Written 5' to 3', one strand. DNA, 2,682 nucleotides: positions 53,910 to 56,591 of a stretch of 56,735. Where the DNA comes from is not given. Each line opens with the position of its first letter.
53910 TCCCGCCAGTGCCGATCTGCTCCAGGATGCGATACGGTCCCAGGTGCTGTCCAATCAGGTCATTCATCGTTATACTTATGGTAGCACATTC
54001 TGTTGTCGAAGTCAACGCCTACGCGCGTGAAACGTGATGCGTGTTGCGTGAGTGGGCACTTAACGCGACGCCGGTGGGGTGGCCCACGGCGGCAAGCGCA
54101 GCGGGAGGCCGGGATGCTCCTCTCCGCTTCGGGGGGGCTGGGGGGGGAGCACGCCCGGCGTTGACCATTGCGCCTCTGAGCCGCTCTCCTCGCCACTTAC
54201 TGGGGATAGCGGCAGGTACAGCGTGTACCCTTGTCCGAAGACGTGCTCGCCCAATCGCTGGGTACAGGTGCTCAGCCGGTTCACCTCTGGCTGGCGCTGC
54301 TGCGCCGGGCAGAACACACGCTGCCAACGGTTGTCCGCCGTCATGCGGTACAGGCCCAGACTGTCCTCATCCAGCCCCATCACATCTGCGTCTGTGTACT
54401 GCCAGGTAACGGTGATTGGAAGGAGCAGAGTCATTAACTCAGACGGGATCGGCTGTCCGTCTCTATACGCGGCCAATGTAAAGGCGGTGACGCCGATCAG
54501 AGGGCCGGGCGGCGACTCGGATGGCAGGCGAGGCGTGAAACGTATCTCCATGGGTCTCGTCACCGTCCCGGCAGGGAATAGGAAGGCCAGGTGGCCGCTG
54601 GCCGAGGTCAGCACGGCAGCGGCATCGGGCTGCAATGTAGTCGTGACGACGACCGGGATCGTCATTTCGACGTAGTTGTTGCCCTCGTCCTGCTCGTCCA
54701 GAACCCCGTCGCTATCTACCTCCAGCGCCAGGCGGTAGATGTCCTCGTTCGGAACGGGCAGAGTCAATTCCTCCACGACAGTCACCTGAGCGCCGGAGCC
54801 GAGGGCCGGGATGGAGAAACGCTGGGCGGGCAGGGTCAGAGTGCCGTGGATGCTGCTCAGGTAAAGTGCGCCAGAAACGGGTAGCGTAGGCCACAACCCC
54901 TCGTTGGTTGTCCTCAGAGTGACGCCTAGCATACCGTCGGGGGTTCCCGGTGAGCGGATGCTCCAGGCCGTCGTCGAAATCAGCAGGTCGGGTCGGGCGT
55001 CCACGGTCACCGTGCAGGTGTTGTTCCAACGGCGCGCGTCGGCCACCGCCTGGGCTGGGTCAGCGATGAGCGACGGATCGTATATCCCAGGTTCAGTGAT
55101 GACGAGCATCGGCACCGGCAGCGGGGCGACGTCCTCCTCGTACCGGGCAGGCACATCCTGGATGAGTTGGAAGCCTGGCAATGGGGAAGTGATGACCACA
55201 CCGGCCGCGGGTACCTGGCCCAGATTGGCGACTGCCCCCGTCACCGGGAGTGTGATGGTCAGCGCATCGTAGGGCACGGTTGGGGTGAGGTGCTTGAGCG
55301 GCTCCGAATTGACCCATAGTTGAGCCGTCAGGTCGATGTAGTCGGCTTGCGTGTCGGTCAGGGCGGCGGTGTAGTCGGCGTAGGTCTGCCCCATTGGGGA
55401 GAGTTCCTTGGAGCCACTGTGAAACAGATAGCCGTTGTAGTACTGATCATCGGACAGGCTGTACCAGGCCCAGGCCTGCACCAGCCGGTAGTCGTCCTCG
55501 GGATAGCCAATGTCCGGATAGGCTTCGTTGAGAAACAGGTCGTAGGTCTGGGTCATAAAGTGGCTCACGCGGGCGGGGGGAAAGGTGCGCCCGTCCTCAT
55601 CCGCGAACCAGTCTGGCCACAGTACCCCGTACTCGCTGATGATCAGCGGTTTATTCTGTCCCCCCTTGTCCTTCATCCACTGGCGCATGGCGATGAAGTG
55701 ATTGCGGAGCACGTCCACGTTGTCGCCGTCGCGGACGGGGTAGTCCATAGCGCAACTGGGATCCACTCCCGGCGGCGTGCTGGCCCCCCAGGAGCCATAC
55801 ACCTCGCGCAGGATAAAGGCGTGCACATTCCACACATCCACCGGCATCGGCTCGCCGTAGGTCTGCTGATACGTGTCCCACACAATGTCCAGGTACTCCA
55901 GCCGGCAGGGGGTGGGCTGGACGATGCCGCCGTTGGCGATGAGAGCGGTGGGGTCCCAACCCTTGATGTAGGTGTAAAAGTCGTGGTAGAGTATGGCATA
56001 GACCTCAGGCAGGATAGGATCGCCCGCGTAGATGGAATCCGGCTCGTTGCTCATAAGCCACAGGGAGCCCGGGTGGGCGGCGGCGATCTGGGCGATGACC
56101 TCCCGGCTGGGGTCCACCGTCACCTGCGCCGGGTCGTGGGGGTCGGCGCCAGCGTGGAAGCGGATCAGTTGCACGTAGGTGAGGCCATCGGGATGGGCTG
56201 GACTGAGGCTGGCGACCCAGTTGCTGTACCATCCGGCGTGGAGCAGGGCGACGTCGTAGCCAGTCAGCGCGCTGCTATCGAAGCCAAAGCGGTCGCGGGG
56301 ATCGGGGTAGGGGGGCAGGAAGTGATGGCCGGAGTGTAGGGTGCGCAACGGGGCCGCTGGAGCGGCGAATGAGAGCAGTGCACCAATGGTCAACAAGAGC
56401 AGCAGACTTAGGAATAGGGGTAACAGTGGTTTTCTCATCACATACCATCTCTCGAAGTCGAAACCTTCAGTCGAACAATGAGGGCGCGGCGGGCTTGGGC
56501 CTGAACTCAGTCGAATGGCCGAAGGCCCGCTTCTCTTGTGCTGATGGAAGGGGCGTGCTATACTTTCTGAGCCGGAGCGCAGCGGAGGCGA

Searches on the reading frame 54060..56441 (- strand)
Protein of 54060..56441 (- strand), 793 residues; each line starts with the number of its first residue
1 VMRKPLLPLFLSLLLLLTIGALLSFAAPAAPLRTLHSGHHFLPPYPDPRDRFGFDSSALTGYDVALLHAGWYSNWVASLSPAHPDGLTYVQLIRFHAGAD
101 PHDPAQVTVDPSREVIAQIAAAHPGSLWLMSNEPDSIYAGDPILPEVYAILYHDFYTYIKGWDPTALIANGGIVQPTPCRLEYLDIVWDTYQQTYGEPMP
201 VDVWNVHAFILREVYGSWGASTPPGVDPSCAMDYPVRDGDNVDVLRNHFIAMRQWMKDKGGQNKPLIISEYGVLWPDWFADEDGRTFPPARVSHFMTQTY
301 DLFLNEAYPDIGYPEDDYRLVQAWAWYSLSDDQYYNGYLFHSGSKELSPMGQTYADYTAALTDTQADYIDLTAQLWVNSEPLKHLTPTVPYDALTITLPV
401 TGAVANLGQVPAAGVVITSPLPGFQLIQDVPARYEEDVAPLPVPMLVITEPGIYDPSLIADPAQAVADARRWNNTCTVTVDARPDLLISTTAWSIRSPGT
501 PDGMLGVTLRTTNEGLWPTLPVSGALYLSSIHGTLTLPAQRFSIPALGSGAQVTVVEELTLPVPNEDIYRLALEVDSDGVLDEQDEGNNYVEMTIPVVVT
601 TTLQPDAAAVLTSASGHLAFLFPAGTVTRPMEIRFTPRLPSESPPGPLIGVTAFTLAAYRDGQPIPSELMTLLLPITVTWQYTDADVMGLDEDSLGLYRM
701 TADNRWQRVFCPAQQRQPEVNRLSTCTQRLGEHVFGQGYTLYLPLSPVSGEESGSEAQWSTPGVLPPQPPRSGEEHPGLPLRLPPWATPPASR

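Call 81: search_protein_families(library=pfam, proteins=[window:54060-56441:-], max_evalue=0.00001)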
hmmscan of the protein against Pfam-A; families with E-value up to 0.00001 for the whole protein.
window:54060-56441:- (793 aa): 1 family
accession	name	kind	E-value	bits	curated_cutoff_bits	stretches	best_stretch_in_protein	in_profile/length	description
PF07705.17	CARDB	-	1.4e-06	28.9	22.7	0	484-591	2-99/101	CARDB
